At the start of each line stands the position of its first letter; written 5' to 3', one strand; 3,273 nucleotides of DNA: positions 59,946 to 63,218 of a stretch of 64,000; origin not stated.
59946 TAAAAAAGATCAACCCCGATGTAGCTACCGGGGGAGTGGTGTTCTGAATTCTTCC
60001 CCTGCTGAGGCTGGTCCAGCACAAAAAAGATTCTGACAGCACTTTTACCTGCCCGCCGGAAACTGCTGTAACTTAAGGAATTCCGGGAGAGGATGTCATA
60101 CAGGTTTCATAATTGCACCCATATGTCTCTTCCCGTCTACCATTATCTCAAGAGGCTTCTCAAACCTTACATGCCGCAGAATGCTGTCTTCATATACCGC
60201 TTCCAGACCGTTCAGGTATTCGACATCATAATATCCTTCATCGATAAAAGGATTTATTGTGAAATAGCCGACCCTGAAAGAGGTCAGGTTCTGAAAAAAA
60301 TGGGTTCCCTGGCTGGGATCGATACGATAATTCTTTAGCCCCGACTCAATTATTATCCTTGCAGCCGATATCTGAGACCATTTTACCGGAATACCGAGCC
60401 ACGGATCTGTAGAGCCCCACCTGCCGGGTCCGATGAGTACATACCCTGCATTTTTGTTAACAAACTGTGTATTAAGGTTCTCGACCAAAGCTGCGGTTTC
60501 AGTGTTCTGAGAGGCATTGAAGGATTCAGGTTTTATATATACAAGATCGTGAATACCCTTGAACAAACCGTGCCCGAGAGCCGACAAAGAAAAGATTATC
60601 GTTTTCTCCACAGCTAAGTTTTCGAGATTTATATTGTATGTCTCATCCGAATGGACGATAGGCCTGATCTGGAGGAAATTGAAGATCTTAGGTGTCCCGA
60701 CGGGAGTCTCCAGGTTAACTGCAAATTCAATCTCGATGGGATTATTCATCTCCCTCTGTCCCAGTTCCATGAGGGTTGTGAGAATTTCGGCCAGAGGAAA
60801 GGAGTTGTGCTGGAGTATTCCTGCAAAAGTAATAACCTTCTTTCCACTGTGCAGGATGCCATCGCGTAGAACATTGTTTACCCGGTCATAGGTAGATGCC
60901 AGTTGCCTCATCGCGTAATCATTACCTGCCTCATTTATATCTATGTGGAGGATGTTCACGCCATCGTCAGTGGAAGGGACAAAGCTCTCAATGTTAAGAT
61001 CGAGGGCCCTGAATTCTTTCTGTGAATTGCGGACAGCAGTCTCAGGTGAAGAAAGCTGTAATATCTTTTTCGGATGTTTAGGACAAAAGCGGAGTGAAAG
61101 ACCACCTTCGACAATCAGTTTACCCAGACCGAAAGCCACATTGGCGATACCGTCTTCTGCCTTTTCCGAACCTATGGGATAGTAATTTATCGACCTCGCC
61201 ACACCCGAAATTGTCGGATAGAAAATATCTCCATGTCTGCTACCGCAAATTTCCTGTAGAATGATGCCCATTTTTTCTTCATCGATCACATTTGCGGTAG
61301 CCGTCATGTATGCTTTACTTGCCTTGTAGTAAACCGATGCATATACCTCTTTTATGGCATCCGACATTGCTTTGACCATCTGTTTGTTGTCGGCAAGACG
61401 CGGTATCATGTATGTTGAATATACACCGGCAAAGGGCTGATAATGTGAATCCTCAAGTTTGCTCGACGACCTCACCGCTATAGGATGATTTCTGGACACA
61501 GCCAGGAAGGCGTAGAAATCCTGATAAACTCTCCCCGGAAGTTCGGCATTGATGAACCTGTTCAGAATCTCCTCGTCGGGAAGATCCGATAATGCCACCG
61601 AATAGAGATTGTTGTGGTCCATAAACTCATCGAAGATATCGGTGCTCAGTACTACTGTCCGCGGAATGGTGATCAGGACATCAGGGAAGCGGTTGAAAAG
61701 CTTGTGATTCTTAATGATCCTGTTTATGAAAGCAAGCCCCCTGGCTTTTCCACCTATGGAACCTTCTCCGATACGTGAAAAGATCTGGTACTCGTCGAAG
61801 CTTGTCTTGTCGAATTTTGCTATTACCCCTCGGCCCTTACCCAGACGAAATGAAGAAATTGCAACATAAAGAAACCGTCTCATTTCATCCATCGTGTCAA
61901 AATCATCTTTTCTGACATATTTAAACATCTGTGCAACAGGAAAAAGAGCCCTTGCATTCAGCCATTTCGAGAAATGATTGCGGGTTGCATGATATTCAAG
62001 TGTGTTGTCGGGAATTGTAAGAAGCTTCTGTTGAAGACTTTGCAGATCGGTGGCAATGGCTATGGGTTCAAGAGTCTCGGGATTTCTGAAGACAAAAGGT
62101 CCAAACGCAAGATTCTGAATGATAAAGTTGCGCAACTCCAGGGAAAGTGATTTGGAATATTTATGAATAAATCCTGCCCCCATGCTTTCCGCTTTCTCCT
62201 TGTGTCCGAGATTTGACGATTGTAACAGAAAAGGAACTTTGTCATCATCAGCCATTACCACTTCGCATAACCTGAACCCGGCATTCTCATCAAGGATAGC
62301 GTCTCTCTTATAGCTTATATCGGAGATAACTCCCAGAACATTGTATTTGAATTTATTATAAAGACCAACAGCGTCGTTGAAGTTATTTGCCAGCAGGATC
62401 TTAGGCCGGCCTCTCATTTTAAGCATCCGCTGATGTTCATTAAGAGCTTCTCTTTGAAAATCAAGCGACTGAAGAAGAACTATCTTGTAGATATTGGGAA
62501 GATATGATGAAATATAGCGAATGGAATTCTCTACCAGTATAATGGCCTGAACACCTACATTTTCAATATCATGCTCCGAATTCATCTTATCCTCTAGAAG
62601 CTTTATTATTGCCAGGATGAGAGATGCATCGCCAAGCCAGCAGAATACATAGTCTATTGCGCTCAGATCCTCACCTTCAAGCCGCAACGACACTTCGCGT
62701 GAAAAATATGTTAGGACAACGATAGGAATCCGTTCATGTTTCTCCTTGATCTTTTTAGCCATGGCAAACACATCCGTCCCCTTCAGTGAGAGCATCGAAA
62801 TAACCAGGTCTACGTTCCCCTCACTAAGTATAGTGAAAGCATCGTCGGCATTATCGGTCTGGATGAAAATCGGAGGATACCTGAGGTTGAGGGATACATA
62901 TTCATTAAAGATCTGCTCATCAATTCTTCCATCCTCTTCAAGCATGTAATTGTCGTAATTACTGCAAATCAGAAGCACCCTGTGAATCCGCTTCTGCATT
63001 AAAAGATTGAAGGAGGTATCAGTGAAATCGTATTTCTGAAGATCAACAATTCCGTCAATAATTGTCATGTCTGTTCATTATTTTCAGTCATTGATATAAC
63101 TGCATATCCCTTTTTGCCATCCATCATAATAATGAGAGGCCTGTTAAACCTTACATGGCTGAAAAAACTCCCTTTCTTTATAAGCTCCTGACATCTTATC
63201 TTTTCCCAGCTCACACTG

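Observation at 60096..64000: Translationally coupled tandem ATP-grasp (PPDK_N) paralogs with no swivel-His or PEP-binding domain and a shared, unrecognised C-terminal module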

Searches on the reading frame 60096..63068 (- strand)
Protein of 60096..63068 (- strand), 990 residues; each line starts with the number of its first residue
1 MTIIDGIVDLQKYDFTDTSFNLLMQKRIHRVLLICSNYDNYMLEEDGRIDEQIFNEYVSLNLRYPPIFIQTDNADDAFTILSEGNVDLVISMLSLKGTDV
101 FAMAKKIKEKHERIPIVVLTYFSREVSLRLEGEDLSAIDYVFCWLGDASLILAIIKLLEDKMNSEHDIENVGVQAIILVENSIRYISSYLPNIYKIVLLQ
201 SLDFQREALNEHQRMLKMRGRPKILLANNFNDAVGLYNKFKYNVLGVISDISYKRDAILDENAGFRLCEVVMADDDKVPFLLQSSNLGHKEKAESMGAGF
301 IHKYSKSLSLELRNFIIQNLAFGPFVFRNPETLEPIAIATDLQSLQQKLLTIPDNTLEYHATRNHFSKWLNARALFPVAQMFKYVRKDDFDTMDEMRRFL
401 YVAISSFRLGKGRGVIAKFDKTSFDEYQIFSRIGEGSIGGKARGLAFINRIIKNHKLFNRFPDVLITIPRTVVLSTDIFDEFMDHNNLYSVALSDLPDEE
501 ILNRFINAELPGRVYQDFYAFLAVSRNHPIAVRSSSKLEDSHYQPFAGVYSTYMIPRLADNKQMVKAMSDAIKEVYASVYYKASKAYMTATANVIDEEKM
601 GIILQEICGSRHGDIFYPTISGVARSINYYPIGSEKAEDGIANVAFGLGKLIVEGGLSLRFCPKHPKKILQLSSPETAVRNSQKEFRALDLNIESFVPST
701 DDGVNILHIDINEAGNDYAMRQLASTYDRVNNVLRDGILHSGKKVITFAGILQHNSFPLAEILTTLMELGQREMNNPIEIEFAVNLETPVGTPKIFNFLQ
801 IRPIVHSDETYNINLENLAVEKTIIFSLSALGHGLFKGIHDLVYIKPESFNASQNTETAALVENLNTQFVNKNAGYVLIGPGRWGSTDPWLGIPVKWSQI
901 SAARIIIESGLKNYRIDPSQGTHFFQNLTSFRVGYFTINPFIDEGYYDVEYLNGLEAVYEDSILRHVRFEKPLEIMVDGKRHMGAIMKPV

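Call 3: search_protein_families(library=pfam, proteins=[window:60096-63068:-], max_evalue=0.1)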
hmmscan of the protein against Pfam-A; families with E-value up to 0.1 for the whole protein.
window:60096-63068:- (990 aa): 3 families
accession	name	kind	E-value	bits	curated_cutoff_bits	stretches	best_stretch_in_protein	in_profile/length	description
PF01326.24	PPDK_N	-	1.3e-35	123.7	27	1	437-810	3-315/328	Pyruvate phosphate dikinase, AMP/ATP-binding domain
PF00072.30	Response_reg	-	3.2e-07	30.9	30.2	1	70-142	27-98/111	Response regulator receiver domain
PF17278.7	DUF5343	-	0.057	14.1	27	0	499-591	10-99/140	Family of unknown function (DUF5343)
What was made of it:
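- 60639..61760 (-): PPDK_N-type ATP-grasp (residues 437-810) with GGK441, R533-S-S-S, E539-D540, E779-I-E781 and LQ800-I-R802-P. Pfam E 1.3e-35 (call 3).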

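Call 4: search_protein_families(library=ncbifam, proteins=[window:60096-63068:-], max_evalue=0.1)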
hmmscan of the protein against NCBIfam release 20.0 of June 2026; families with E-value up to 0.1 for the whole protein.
window:60096-63068:- (990 aa): 34 families (the best 25 are shown)
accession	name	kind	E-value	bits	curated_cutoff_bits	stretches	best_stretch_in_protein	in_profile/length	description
NF004881.0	PRK06241.2-2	equivalog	1.7e-14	53.1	883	1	462-656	30-218/898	phosphoenolpyruvate synthase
NF052631.1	prodigiosin_PigC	equivalog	2.5e-12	45.5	1300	1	466-611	31-171/883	prodigiosin ligase PigC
NF052632.1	undecylprod_RedH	equivalog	5.4e-11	41.2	1350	1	466-655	32-200/880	undecylprodigiosin ligase RedH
NF005057.0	PRK06464.1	equivalog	5.3e-08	31.4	598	1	500-656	91-232/798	phosphoenolpyruvate synthase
TIGR01418.1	PEP_synth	equivalog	6.6e-07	28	739.75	1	499-657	81-227/784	pyruvate, water dikinase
NF004508.0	PRK05849.1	equivalog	9.5e-07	27.2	501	2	731-818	150-231/789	hypothetical protein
NF007005.1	PRK09468.1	equivalog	8.3e-05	22.1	331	1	71-150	33-111/237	osmolarity response regulator transcription factor OmpR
NF004882.0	PRK06241.2-3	equivalog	0.00025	19.3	850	1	528-611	99-175/827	phosphoenolpyruvate synthase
TIGR02154.1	PhoB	equivalog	0.00032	20.1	296.2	1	50-182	10-143/226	phosphate regulon transcriptional regulator PhoB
TIGR01818.1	ntrC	equivalog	0.00032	19.6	558.6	1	70-123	27-80/463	nitrogen regulation protein NR(I)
NF007403.0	PRK09935.1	equivalog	0.00034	20.3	271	1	67-120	31-84/210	fimbria biosynthesis transcriptional regulator FimZ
NF041857.1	RIF_Ptrans_rph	equivalog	0.00034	19.1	999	1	501-655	81-219/864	rifamycin-inactivating phosphotransferase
TIGR01387.1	cztR_silR_copR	subfamily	0.00044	19.9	279.2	1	71-166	28-122/218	heavy metal response regulator transcription factor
NF004879.0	PRK06241.1-4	equivalog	0.00046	18.4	976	1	500-656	82-222/868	phosphoenolpyruvate synthase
NF004878.0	PRK06241.1-3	subfamily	0.00054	18.2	945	1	499-656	80-221/891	phosphoenolpyruvate synthase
NF004877.0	PRK06241.1-2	subfamily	0.0008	17.8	866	1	500-655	82-221/869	phosphoenolpyruvate synthase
NF004883.0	PRK06241.2-4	equivalog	0.0016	16.6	1063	1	434-611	28-200/928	phosphoenolpyruvate synthase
NF004880.0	PRK06241.2-1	equivalog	0.0069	14.3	972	1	500-617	76-187/837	phosphoenolpyruvate synthase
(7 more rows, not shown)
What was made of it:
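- On PEP synthase / PPDK (EC 2.7.9.1-2): NCBIfam PEPS models score 53 bits or less against cut-offs of 598-1063 (call 4).
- On Rifampin phosphotransferase-like dikinases: NF041857 scores 19 bits against a cut-off of 999 (call 4).
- Closest known: Rifampin phosphotransferase. Same: The best NCBIfam hits are also to RPH-like 'PRK06241' models, all far below their cut-offs (call 4).
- Closest known: Response regulators with tandem receiver domains and enzymatic outputs. Same: There is a weak PleD-family NCBIfam hit (E 0.0025, call 4).
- NCBIfam PEP-synthase models score 53 bits or less against cut-offs of 598-1063 (call 4).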

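Call 6: find_encoding_contigs(protein=window:60096-63068:-, flank=10000, max_places=6)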
Protein window:60096-63068:- (990 aa): 2 contigs read that carry it; 2 places shown.
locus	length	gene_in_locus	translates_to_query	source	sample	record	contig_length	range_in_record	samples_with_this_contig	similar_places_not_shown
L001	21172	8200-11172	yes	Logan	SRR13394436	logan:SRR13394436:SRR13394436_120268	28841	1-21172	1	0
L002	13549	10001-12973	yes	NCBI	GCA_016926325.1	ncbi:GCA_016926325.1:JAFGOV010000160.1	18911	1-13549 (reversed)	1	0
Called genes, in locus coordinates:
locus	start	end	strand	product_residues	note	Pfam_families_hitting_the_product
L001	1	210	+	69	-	?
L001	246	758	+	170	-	PF03938:OmpH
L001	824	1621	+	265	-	PF01177:Asp_Glu_race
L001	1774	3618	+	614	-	PF01558:POR, PF01855:POR_N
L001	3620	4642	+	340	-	PF02775:TPP_enzyme_C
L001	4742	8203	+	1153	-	PF19027:DUF5752 (faint), PF01326:PPDK_N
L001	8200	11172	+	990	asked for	PF00072:Response_reg (faint), PF01326:PPDK_N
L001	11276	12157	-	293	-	PF00698:Acyl_transf_1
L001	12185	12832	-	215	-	PF01227:GTP_cyclohydroI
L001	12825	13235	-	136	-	PF01242:PTPS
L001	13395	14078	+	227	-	PF01048:PNP_UDP_1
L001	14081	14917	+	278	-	PF02621:VitK2_biosynth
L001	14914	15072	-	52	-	-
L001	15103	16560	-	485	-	PF07992:Pyr_redox_2 (faint)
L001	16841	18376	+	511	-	PF04389:Peptidase_M28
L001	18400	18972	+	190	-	PF00881:Nitroreductase (weak), PF14512:TM1586_NiRdase (faint), PF00881:Nitroreductase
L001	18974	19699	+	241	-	PF13715:CarbopepD_reg_2 (weak)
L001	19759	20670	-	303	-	PF01619:Pro_dh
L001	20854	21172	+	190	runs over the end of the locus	PF04542:Sigma70_r2, PF08281:Sigma70_r4_2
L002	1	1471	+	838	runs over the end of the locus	PF07244:POTRA (weak), PF08479:POTRA_2 (weak), PF07244:POTRA, PF01103:Omp85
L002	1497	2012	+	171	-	PF03938:OmpH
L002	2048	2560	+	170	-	PF03938:OmpH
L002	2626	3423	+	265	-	PF01177:Asp_Glu_race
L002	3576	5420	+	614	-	PF01558:POR, PF01855:POR_N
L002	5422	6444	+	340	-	PF02775:TPP_enzyme_C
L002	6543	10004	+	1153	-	PF19027:DUF5752 (faint), PF01326:PPDK_N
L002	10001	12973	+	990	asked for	PF00072:Response_reg (faint), PF01326:PPDK_N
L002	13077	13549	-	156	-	PF00698:Acyl_transf_1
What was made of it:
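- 60096..63068 (-): Gene B: 990-aa protein (pseudo-REC, REC, linker, PPDK_N ATP-grasp, novel C-terminal tail). An identical protein is encoded on L001 and L002 (call 6).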
